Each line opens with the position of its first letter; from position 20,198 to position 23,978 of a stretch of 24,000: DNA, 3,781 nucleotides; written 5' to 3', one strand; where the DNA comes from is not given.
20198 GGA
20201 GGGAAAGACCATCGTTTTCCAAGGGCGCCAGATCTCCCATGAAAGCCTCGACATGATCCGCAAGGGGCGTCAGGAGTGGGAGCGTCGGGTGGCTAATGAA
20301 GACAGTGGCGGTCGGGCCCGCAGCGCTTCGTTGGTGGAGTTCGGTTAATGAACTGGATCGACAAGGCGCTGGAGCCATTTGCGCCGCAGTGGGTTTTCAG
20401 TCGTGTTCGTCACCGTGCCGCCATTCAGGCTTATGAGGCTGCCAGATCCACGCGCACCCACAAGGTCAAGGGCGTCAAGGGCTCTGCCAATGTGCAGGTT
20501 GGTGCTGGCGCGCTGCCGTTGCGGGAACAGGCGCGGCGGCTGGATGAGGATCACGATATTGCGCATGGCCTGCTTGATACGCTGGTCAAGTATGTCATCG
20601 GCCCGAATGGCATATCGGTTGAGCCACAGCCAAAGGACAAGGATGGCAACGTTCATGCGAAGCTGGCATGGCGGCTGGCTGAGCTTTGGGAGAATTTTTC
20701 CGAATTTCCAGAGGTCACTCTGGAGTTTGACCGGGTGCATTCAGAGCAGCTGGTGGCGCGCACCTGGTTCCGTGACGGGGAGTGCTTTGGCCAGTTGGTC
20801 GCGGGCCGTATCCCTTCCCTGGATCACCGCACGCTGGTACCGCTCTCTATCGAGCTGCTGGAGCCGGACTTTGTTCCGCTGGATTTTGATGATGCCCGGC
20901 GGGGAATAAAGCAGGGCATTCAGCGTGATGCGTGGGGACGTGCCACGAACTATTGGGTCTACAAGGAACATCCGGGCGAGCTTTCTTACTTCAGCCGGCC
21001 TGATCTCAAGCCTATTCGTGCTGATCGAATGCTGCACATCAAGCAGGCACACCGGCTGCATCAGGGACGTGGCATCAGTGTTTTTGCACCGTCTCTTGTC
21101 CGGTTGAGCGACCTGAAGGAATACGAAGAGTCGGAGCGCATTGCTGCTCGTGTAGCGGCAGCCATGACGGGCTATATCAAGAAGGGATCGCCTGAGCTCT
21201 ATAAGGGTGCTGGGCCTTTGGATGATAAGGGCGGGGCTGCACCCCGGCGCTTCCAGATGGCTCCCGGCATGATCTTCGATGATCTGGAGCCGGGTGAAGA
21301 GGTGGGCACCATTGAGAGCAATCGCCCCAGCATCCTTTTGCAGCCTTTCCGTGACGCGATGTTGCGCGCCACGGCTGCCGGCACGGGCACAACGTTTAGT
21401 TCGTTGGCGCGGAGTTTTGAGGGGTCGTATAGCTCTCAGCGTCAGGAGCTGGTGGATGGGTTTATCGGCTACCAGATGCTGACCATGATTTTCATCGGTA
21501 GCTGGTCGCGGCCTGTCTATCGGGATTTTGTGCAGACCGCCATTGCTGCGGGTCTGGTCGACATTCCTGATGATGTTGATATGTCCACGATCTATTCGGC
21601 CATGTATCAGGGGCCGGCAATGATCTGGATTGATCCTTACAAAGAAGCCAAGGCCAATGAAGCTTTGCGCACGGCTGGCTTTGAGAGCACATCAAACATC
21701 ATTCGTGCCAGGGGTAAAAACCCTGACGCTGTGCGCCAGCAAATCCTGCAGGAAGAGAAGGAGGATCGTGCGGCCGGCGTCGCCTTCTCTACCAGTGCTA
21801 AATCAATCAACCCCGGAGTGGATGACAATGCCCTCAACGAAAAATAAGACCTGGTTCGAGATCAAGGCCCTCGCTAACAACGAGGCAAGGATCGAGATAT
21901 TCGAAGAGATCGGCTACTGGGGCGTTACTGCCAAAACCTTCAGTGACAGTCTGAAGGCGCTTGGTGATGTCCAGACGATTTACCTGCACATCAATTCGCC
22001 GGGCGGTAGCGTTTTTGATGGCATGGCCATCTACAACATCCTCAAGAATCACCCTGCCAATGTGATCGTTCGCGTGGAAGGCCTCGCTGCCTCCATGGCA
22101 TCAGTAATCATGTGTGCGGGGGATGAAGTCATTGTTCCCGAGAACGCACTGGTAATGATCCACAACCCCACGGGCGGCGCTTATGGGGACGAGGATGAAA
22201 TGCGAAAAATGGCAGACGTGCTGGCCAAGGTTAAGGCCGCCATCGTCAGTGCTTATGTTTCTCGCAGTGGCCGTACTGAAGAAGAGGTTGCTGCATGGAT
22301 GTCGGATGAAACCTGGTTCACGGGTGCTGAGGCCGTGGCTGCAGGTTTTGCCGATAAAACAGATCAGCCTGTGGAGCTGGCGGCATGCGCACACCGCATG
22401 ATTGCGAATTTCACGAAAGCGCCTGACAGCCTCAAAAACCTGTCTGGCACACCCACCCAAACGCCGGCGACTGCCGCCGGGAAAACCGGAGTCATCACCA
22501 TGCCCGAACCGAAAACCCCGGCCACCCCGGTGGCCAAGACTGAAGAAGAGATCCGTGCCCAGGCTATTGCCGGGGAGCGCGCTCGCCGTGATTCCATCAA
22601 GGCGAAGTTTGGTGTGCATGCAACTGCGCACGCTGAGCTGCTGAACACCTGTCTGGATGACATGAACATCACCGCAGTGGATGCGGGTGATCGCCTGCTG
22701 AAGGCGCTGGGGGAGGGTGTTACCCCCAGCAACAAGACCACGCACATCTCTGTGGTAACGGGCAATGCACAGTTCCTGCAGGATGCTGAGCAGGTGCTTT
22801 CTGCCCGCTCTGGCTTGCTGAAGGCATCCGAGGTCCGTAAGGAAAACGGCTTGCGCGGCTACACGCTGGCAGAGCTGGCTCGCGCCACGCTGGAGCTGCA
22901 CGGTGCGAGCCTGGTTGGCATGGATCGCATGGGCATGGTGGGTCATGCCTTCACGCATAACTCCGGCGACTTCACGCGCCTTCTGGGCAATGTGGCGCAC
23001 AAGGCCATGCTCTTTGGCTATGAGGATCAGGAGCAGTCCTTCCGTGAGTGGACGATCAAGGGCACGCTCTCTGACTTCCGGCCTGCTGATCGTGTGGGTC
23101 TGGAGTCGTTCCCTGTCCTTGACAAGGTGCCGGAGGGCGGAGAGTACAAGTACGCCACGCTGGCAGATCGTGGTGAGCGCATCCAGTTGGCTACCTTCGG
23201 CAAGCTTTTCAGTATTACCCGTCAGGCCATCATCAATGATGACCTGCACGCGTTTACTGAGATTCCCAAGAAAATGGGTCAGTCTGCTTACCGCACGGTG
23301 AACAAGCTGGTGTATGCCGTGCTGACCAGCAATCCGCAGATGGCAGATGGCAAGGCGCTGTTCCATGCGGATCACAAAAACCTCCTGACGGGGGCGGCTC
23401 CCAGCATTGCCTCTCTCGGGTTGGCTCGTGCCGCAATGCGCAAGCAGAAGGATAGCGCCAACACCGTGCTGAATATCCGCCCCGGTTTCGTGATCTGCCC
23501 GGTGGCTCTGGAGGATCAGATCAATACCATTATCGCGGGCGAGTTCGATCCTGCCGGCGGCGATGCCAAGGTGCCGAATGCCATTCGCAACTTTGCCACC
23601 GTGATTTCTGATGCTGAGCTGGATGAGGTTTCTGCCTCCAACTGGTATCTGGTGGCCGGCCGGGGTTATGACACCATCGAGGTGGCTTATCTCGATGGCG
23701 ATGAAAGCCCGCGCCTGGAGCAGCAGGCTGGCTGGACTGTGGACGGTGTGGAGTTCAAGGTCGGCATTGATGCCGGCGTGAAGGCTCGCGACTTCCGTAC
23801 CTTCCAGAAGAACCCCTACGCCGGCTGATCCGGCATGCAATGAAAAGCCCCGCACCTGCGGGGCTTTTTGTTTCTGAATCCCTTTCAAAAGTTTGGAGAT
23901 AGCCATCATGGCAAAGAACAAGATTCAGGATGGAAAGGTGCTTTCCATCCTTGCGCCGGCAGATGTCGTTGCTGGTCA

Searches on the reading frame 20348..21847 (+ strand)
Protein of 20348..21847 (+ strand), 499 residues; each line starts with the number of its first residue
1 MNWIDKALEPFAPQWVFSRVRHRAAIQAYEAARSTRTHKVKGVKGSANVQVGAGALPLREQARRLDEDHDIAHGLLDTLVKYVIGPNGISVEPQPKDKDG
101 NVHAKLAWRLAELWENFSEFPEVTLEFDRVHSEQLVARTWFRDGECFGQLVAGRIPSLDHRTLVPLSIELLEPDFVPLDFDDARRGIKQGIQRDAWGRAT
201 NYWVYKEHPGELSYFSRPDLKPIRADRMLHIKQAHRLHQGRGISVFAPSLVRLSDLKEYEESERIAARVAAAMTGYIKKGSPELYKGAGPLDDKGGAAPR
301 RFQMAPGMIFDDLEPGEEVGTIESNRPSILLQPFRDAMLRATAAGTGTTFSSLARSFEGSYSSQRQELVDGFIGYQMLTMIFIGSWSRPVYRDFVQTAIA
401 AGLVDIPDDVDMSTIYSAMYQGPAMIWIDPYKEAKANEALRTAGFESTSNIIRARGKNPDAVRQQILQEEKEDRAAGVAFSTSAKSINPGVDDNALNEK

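Call 12: search_protein_families(library=phrogs, proteins=[window:20348-21847:+], max_evalue=0.001)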
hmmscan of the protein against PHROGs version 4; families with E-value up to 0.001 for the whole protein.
window:20348-21847:+ (499 aa): 5 families
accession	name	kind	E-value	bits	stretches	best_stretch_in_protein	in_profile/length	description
phrog_21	-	head and packaging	8.2e-96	323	1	1-488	8-512/1362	portal protein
phrog_12037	-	unknown function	2.1e-55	188.7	1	1-208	1-207/212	-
phrog_537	-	head and packaging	1.7e-43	149.5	1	302-485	25-211/233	portal protein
phrog_20042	-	unknown function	3.5e-25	89.6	1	1-110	1-110/119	-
phrog_26857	-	unknown function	1.6e-24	88.1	1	2-118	2-118/143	-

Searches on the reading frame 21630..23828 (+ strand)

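Call 12: search_protein_families(library=phrogs, proteins=[window:21630-23828:+], max_evalue=0.001)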
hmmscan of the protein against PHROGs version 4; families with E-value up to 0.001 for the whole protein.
window:21630-23828:+ (732 aa): 16 families
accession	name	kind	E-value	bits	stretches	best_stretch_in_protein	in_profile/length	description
phrog_133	-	head and packaging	3.1e-240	800.3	1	69-729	3-666/668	head maturation protease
phrog_4523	-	head and packaging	3.1e-115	387.3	1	281-729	202-642/644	major head and protease protein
phrog_3348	-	unknown function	1.3e-82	279.2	1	66-328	15-281/386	-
phrog_94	-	head and packaging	6.1e-81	274.7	1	70-469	66-482/622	head maturation protease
phrog_2976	-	head and packaging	5.5e-68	231.5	1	70-325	3-253/394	head maturation protease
phrog_1684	-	head and packaging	3.9e-55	188.3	1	67-254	22-212/284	head maturation protease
phrog_26519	-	unknown function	4.3e-47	161.3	1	542-726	2-188/192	-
phrog_53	-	head and packaging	7.7e-38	132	1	105-394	109-426/583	head maturation protease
phrog_13984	-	unknown function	3.1e-36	125.2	1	67-177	13-123/123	-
phrog_29592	-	unknown function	5.5e-33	115.2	1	446-727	593-887/893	-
phrog_1827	-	other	3.5e-22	79.7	1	105-234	43-172/202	ATP-dependent protease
phrog_371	-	head and packaging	1.6e-11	45.1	1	503-583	60-142/303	major head protein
phrog_33547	-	unknown function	2.3e-11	44.3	1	115-246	30-160/357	-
phrog_5410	-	other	2.7e-11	44.3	1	116-207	57-148/323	ATP-dependent protease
phrog_23753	-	head and packaging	6.3e-11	43.4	1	115-235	42-162/298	head maturation protease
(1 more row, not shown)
